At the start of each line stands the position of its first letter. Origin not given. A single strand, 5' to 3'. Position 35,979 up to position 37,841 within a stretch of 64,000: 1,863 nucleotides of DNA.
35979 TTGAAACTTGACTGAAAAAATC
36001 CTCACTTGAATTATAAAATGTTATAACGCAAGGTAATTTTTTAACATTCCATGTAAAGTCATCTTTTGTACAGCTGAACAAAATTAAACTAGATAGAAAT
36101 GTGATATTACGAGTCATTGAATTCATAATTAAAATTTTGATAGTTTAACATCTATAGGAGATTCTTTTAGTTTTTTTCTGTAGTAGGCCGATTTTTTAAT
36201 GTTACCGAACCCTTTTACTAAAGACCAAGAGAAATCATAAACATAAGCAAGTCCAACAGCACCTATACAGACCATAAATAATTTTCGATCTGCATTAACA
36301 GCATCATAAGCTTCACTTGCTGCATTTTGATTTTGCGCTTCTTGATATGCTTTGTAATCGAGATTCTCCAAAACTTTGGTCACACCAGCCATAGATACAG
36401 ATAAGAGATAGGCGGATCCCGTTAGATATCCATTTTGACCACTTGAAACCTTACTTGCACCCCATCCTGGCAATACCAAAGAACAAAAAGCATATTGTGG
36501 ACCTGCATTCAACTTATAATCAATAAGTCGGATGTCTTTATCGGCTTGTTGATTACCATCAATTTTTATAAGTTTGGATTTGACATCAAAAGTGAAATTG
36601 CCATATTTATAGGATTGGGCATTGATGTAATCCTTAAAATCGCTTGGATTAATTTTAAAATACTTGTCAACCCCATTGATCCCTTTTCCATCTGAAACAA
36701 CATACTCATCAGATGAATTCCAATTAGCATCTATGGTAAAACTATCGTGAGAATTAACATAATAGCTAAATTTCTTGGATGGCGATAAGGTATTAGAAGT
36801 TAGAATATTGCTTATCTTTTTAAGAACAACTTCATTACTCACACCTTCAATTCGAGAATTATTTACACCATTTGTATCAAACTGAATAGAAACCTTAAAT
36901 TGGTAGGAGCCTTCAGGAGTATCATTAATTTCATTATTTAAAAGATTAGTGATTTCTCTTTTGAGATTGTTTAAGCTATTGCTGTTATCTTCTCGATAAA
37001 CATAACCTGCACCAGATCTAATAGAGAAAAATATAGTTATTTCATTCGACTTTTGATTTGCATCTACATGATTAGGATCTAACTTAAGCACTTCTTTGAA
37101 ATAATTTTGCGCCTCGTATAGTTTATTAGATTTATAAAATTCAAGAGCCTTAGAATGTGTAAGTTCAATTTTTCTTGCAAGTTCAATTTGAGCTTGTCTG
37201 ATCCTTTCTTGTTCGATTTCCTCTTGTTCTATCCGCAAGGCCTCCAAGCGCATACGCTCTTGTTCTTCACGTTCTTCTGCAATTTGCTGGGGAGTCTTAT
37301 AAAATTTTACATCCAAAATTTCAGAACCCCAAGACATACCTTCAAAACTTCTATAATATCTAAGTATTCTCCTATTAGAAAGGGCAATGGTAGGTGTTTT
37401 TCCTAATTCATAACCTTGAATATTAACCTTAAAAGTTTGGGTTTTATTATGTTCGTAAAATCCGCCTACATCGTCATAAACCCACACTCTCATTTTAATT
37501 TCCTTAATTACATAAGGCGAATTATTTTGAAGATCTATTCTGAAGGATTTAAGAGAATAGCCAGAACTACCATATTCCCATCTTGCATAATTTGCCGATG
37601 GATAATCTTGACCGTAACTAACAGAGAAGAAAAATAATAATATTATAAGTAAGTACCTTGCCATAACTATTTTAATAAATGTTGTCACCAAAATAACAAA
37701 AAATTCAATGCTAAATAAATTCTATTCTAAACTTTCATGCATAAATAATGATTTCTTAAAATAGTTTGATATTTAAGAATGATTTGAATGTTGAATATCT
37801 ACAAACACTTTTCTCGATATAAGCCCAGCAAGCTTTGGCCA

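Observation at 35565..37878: Two-gene cassette inserted in the 5' end of nadC, bounded by a perfect 34-bp direct repeat that duplicates the nadC start codon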

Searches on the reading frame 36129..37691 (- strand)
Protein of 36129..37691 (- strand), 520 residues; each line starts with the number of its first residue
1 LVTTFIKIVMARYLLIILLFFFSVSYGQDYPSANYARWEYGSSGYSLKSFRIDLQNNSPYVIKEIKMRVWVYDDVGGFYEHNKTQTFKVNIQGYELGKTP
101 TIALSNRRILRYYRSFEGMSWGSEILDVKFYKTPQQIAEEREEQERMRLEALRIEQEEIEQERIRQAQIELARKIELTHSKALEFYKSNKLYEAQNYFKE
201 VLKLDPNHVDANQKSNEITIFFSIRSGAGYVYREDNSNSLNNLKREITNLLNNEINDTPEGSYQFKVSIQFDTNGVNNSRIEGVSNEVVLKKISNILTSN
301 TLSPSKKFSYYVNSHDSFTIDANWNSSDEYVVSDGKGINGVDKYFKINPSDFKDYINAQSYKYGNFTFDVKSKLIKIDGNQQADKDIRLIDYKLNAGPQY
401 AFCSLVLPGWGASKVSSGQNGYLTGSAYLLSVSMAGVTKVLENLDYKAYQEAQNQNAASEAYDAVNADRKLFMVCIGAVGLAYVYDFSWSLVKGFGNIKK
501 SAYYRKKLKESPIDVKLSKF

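Call 4: search_protein_families(library=pfam, proteins=[window:36129-37691:-], max_evalue=0.01)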
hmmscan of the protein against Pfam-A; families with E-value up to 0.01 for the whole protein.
window:36129-37691:- (520 aa): 2 families
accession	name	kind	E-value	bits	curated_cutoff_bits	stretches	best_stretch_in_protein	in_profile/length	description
PF00515.34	TPR_1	-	0.0028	17.8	27.8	1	181-208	7-34/34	Tetratricopeptide repeat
PF07719.23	TPR_2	-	0.0047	17.4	27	1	182-208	8-34/34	Tetratricopeptide repeat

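Call 8: find_encoding_contigs(protein=window:36129-37691:-, flank=8000, max_places=10)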
Protein window:36129-37691:- (520 aa): no gene with exactly this product is on record in the collection.

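Call 9: find_encoding_contigs(protein=window:36129-37664:-, flank=8000, max_places=10)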
Protein window:36129-37664:- (511 aa): 1 contig read that carries it; 1 place shown.
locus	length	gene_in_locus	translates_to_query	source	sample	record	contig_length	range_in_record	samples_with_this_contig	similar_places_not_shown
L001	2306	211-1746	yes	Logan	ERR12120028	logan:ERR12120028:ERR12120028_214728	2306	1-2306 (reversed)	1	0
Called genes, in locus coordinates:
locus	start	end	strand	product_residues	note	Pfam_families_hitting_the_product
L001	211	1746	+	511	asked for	-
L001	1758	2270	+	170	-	PF20009:GEVED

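Call 16: find_homologous_proteins(query=window:36129-37664:-, max_evalue=0.001)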
Query window:36129-37664:- (511 aa): 19 proteins with E <= 0.001 among 8000 candidates.
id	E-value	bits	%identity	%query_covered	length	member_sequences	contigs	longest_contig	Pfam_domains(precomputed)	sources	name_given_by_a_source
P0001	0.0e+0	1133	99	100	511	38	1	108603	-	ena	-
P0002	0.0e+0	1040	93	100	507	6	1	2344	-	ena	-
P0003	1.1e-264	897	77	100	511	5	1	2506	-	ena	-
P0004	1.9e-255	866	76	100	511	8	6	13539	-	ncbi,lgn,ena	-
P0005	2.4e-246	836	73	100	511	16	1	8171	-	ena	-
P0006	6.3e-240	815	73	98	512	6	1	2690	-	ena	-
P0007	6.8e-219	746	68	100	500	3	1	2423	-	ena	-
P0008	1.4e-183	629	56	100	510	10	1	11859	-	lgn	-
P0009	2.4e-171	589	53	100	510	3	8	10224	-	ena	-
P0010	4.9e-155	535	48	98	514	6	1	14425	-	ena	-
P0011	1.3e-154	534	48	97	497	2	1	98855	-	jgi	jgi:hypothetical protein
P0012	4.1e-152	525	48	99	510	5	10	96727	-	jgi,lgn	jgi:hypothetical protein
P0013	3.3e-151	522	48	97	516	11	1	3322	-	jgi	-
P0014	2.6e-148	513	48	97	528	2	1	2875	-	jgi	jgi:hypothetical protein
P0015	1.4e-132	461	42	100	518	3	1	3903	-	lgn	-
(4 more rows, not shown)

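Call 17: find_encoding_contigs(protein=P0004, flank=6000, max_places=6)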
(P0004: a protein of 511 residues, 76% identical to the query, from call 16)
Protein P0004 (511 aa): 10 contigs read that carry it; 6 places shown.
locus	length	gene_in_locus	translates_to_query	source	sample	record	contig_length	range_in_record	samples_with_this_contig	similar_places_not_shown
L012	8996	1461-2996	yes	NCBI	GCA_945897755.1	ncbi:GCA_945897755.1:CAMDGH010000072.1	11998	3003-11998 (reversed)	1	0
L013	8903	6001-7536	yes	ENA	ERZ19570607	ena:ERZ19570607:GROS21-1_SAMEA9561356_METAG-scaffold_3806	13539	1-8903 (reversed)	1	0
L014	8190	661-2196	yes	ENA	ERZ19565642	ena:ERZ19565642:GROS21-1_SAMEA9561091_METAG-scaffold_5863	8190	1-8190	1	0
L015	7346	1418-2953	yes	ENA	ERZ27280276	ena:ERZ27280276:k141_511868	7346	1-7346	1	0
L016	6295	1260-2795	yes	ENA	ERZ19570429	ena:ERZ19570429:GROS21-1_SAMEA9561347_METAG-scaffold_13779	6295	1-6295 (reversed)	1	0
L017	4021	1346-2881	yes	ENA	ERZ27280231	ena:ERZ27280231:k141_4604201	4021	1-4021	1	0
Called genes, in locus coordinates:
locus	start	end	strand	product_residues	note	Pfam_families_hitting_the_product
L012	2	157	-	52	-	?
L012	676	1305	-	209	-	-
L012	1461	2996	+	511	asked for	-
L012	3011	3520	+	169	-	PF20009:GEVED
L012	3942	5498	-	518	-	-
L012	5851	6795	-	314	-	-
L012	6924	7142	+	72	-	-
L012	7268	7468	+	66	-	-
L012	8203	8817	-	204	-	PF00127:Copper-bind (weak), PF18962:Por_Secre_tail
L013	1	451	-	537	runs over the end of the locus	PF25062:ARM_TT21_N (faint), PF07719:TPR_2 (faint), PF14559:TPR_19 (faint)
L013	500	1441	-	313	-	PF12849:PBP_like_2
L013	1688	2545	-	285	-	PF28545:1TM_TonB_rel, PF03544:TonB_C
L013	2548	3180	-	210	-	PF02472:ExbD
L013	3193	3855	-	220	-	PF02472:ExbD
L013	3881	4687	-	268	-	PF01618:MotA_ExbB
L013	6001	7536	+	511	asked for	-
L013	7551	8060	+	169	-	PF20009:GEVED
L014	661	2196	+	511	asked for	-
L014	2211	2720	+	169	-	PF20009:GEVED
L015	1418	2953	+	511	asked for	-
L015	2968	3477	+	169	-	PF20009:GEVED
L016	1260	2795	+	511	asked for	-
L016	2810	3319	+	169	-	PF20009:GEVED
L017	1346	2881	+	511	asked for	-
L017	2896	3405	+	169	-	PF20009:GEVED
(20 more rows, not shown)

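Call 18: find_encoding_contigs(protein=P0012, flank=6000, max_places=5)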
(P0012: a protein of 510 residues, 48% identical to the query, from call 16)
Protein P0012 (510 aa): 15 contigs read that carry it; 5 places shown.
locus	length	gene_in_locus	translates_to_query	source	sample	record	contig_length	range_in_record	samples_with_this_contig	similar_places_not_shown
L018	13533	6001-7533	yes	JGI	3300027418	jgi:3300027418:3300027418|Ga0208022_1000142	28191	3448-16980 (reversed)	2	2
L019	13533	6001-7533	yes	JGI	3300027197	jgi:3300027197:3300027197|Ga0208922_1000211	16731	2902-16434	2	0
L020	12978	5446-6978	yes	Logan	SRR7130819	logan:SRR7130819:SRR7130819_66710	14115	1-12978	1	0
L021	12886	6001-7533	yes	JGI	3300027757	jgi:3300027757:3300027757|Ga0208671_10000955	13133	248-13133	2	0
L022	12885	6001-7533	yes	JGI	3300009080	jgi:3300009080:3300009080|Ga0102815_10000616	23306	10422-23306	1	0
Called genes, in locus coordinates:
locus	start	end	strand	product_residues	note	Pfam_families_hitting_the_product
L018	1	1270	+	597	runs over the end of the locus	PF01841:Transglut_core (weak)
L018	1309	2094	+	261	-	PF18979:DUF5715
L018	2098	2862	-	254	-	-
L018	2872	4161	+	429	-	PF07690:MFS_1, PF00083:Sugar_tr, PF07690:MFS_1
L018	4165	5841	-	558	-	-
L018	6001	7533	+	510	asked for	-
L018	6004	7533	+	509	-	-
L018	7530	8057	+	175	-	PF20009:GEVED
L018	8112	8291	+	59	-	-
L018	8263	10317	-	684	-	-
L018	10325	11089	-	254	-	PF13367:PrsW-protease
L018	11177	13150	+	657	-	PF00656:Peptidase_C14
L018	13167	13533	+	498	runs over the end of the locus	PF00112:Peptidase_C1, PF03051:Peptidase_C1_2 (faint), PF06282:DUF1036 (faint)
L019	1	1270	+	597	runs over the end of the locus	PF01841:Transglut_core (weak)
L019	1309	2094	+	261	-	PF18979:DUF5715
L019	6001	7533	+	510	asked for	-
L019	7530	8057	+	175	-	PF20009:GEVED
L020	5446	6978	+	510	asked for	-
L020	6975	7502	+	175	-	PF20009:GEVED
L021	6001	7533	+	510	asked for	-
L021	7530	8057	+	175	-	PF20009:GEVED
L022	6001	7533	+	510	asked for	-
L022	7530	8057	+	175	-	PF20009:GEVED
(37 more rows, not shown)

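Call 19: find_encoding_contigs(protein=P0008, flank=6000, max_places=4)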
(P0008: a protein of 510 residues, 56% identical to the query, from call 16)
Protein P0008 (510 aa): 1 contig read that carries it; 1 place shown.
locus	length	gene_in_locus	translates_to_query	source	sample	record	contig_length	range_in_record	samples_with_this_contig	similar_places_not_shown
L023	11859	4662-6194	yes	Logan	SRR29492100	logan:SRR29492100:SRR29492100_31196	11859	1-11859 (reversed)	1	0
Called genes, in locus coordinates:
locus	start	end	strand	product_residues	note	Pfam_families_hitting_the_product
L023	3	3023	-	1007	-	?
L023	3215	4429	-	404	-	-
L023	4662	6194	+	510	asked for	-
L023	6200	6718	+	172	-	PF20009:GEVED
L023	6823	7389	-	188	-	-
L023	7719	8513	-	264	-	PF03781:FGE-sulfatase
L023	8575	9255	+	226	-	-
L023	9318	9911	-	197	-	PF03803:Scramblase, PF04525:LOR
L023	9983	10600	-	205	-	-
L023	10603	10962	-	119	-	-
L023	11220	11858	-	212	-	?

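Call 22: find_related_loci(query=A1, collection=metagenome_contigs, flank=5000)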
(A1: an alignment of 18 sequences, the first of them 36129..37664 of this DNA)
Query A1 (511 aa) in metagenome_contigs; peptide patterns used: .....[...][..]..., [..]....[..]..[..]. (x = any residue, [..] = any of these).
200 stretches matched a pattern; 12 encode a relative of the query (tblastn E <= 1e-3); 12 distinct loci.
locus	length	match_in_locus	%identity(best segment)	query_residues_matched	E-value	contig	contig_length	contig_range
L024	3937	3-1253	72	95-511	0e+0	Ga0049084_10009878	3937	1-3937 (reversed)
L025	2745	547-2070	56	1-509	0e+0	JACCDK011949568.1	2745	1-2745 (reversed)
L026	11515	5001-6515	48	1-507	4e-153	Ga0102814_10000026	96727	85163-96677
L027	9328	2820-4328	47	8-511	2e-150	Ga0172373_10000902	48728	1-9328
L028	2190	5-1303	53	76-509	2e-158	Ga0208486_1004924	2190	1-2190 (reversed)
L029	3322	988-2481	48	14-511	8e-149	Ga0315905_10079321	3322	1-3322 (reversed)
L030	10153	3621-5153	91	1-511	0e+0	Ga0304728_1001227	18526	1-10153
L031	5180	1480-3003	43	4-511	5e-136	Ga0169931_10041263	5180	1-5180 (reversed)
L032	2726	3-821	71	239-511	2e-135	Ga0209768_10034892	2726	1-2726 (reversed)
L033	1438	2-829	64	236-511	2e-122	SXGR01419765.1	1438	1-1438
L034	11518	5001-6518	44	5-511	7e-132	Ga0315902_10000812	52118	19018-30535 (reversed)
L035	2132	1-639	56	297-509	9e-81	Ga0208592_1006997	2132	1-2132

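Call 35: find_encoding_contigs(protein=P0002, flank=6000, max_places=6)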
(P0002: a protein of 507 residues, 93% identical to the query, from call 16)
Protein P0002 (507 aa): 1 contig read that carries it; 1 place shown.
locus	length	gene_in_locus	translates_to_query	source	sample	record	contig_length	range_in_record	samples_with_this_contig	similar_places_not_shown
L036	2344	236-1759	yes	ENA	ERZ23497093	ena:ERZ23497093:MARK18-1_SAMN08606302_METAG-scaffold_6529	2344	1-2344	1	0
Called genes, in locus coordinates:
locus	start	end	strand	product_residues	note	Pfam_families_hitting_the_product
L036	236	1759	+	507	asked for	-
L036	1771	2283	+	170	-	PF20009:GEVED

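Call 36: find_encoding_contigs(protein=P0003, flank=6000, max_places=6)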
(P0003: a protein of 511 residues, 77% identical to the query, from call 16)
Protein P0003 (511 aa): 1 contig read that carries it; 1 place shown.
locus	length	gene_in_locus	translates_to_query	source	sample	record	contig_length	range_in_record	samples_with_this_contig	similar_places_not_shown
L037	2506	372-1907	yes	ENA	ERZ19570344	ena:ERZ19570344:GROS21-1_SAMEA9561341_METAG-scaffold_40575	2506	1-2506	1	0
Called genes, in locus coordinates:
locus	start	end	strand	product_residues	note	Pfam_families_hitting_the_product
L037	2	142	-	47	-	?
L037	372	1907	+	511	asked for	-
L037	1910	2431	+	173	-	PF20009:GEVED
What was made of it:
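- Many cassette homologues lie on 2.3-2.7-kb contigs (calls 9, 16, 35, 36).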

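Call 44: search_protein_families(library=pfam, proteins=[L030:5729-7567:-, L030:7816-8721:+, L030:8739-9755:-, L030:2253-3044:-, L030:923-2260:-, L012:3942-5498:-, L012:676-1305:-, L018:4165-5841:-, L018:8263-10317:-], max_evalue=0.001)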
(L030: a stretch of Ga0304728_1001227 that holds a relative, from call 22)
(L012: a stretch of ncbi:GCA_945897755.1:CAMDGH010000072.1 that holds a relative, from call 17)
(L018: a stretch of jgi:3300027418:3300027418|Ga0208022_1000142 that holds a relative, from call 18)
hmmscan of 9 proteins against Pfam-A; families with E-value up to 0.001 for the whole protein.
L030:5729-7567:- (612 aa): 2 families
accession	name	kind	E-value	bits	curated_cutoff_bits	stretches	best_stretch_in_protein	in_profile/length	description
PF13585.12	CHU_C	-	1.2e-11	45.1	27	1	524-609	2-85/86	CHU_C Type IX secretion signal domain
PF13573.12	SprB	-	6e-08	32.6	28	1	262-297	1-36/37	SprB repeat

L030:7816-8721:+ (301 aa): 2 families
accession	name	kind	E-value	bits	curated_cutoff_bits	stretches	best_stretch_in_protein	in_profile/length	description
PF01370.27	Epimerase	-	2.4e-15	57.1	20.9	1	5-223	1-238/240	NAD dependent epimerase/dehydratase family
PF08338.16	DUF1731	-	2.2e-13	50.1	27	1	252-298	1-47/47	Domain of unknown function (DUF1731)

L030:8739-9755:- (338 aa): 2 families
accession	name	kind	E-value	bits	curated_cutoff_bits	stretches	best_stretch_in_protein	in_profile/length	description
PF01841.26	Transglut_core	-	2e-11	44.5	23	1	54-160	8-108/108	Transglutaminase-like superfamily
PF04473.18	DUF553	-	3e-05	23.9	20.5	1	57-160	12-113/140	Transglutaminase-like domain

L030:2253-3044:- (263 aa): 1 family
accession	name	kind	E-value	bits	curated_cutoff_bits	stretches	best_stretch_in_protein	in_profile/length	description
PF03309.20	Pan_kinase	-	1.4e-31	110.4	24.7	1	32-211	3-200/205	Type III pantothenate kinase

L030:923-2260:- (445 aa): 0 families

L012:3942-5498:- (518 aa): 0 families

L012:676-1305:- (209 aa): 0 families

L018:4165-5841:- (558 aa): 0 families

L018:8263-10317:- (684 aa): 0 families

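Call 47: find_related_loci(query=A1, collection=viral_contigs, flank=6000)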
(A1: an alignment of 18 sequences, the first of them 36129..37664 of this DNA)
Query A1 (511 aa) in viral_contigs; peptide patterns used: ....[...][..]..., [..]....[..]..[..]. (x = any residue, [..] = any of these).
16 stretches matched a pattern, but none encodes a relative of the query by tblastn (E <= 1e-3).

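Call 48: search_protein_families(library=ncbifam, proteins=[window:36129-37664:-], max_evalue=0.1)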
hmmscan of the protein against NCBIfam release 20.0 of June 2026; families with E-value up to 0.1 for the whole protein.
window:36129-37664:- (511 aa): 1 family
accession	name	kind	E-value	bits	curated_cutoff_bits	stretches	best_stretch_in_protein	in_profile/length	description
NF040658.1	Myxo_OME_TraC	equivalog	0.0034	16.1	500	1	144-211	105-171/602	outer membrane exchange accessory lipoprotein TraC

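Call 49: search_protein_families(library=padloc, proteins=[window:36129-37664:-], max_evalue=0.1)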
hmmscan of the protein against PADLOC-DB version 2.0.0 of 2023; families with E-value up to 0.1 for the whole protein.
window:36129-37664:- (511 aa): 0 families

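Call 50: search_solved_structures(query=A1, max_evalue=1)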
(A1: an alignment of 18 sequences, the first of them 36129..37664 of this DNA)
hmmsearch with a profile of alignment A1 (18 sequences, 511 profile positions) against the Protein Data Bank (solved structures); distinct sequences matched with E-value up to 1: 43.
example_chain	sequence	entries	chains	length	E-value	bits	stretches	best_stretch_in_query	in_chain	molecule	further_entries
9qhb_A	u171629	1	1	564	3e-32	114.9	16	166-205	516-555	Engineered tetratricopeptide repeat protein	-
8bu0_A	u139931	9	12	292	5.6e-21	77.7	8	166-203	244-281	Consensus tetratricopeptide repeat protein | Crystal structure of an 8-repeat consensus TPR superhelix with Zinc. | Monomer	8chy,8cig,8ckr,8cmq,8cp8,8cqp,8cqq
9qhc_A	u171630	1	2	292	3.3e-19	71.9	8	166-205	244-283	Engineered tetratricopeptide repeat protein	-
1na0_A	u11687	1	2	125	1.7e-11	46.4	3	167-205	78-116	designed protein CTPR3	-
8ch0_A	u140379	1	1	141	4e-11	45.2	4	166-202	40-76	Consensus tetratricopeptide repeat protein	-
2fo7_A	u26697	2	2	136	4.5e-11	45.1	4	166-202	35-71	SYNTHETIC CONSENSUS TPR PROTEIN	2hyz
6v8e_A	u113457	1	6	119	6.1e-09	38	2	167-205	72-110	Designed protein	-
6vfj_B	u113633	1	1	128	6.4e-09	37.9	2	156-202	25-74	I53_dn5B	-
1na3_A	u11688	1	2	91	1.5e-08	36.7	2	167-205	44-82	designed protein CTPR2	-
6vfh_A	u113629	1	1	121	4.7e-08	35.1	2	157-202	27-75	T33_dn10A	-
6vfi_B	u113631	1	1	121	1.4e-07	33.5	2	156-202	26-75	O43_dn18B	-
8ur5_A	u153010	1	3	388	3.4e-07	32.2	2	164-202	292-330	Trimer head HA,Hemagglutinin HA1 chain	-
3kd7_A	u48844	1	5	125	3.5e-07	32.2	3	169-202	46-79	CTPR390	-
2wqh_A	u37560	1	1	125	4.4e-07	31.9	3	167-205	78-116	CTPR3Y3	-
8ur7_A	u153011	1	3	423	1.7e-06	30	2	88-202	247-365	Trimer head HA,Hemagglutinin HA1 chain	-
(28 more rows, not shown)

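Call 60: predict_structure(alignment_id=A1)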
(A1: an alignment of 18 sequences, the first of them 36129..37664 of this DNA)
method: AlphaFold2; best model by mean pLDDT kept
length: 511 residues; sequences in the alignment: 18
mean_pLDDT: 87.3   pTM: 0.52
mean pLDDT of the five models: 87.3, 86.2, 85.7, 85.0, 82.8
residues with pLDDT >= 90: 233; 70-90: 257; 50-70: 21; < 50: 0
segments of 3 or more residues with pLDDT < 50: none
pLDDT, mean of each block of 10 residues (from residue 1): 75 61 84 81 88 88 83 89 87 82 71 86 75 80 85 90 95 96 96 95 96 90 92 93 89 93 92 88 90 88 94 94 89 90 93 91 93 93 83 78 77 80 89 92 89 92 90 87 85 87 91 87
secondary structure, 60 per line:
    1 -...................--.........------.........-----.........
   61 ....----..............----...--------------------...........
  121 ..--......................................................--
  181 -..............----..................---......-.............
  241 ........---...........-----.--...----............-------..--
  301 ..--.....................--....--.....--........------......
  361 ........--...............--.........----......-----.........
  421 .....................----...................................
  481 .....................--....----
elements in order: H2-20 E23-31 E38-46 E52-64 E69-82 E87-89 E110-122 H125-178 H182-195 H200-217 H223-226 H228-248 E252-262 E271-273 H278-289 E305-325 E328-331 H334-338 H341-348 E355-368 E371-385 H388-396 H401-406 H412-441 H446-501 E504-507

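Call 63: fold_search(model_id=the predicted structure, library=pdb)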
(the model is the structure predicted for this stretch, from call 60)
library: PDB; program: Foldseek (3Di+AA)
matches with E <= 10: 883; with E <= 0.001: 0
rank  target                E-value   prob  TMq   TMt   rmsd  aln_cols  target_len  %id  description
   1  9bi4_D                1.7e-02  0.15  0.09  0.10  24.8       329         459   10  cryo EM structure of dsDNA bound Mre11-Rad50 complex (released 2025-01-15)
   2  4i3g_A                3.0e-02  0.97  0.14  0.09  10.0       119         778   11  Crystal Structure of DesR, a beta-glucosidase from Streptomyces venezuelae in complex with D-glucose. (released 2013-02-20)
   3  4i3g_B                3.1e-02  0.92  0.13  0.09   8.7       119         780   10  Crystal Structure of DesR, a beta-glucosidase from Streptomyces venezuelae in complex with D-glucose. (released 2013-02-20)
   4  8uux_C                3.3e-02  0.84  0.12  0.12   5.5       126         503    9  Murine norovirus capsid protein in the presence of 1mM calcium (released 2024-01-17)
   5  6h6m_A                3.5e-02  0.60  0.11  0.17   6.9       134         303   12  CR10 murine norovirus protruding domain in complex with the CD300lf receptor and glycochenodeoxycholate (GCDCA) (released 2019-08-14)
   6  9npn_A                3.9e-02  0.80  0.10  0.07  16.4       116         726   11  Crystal structure of the inactive conformation of a glycoside hydrolase (CapGH2b - E465A Mutant) from the GH2 family i (released 2025-11-12)
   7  9bc2_A                4.2e-02  0.90  0.12  0.10   7.0       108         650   15  Transglutaminase 2 - Open State (released 2024-07-03)
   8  9nfe_A                4.9e-02  0.51  0.09  0.06  16.7       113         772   10  Active conformation of a redox-regulated glycoside hydrolase (CapGH2b) from the GH2 family (released 2025-11-12)
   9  1f13_A                8.2e-02  0.92  0.15  0.11   6.1       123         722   15  RECOMBINANT HUMAN CELLULAR COAGULATION FACTOR XIII (released 1998-08-12)
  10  5omp                  9.2e-02  0.07  0.08  0.09  22.6       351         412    9  Human FKBP5 protein (released 2017-11-08)
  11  4k2p_A                9.7e-02  0.66  0.13  0.27  18.3       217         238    9  The Structure of a Quintuple Mutant of the Tiam1 PH-CC-Ex Domain (released 2013-07-10)
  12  6h6l_B                1.1e-01  0.60  0.12  0.19   6.3       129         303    9  Murine norovirus protruding domain (CW3 strain) in complex with the CD300lf receptor and glycochenodeoxycholate (GCDCA (released 2019-08-14)
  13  3zfd                  1.1e-01  0.13  0.08  0.11  14.2       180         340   13  Crystal Structure of the Kif4 Motor Domain Complexed With Mg-AMPPNP (released 2013-03-20)
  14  3s3p_A                1.2e-01  0.84  0.12  0.10   6.7       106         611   15  Transglutaminase 2 in complex with a novel inhibitor (released 2012-06-06)
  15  4k2o                  1.2e-01  0.57  0.13  0.27  18.5       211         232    8  The Structure of a Triple Mutant of the Tiam1 PH-CC-Ex Domain (released 2013-07-10)
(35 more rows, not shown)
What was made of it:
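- Tried and rejected: Foldseek against the PDB finds nothing with E below 0.01 (call 63).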

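Call 91: search_dna_similar(query=window:36129-37664:-, collection=plasmids, mode=protein, max_rows=5)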
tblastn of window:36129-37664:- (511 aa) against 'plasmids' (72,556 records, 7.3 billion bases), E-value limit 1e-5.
No match.

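Call 92: search_dna_similar(query=window:36129-37664:-, collection=phages, mode=protein, max_rows=5)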
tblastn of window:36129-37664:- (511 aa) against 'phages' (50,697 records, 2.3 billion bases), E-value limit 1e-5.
No match.
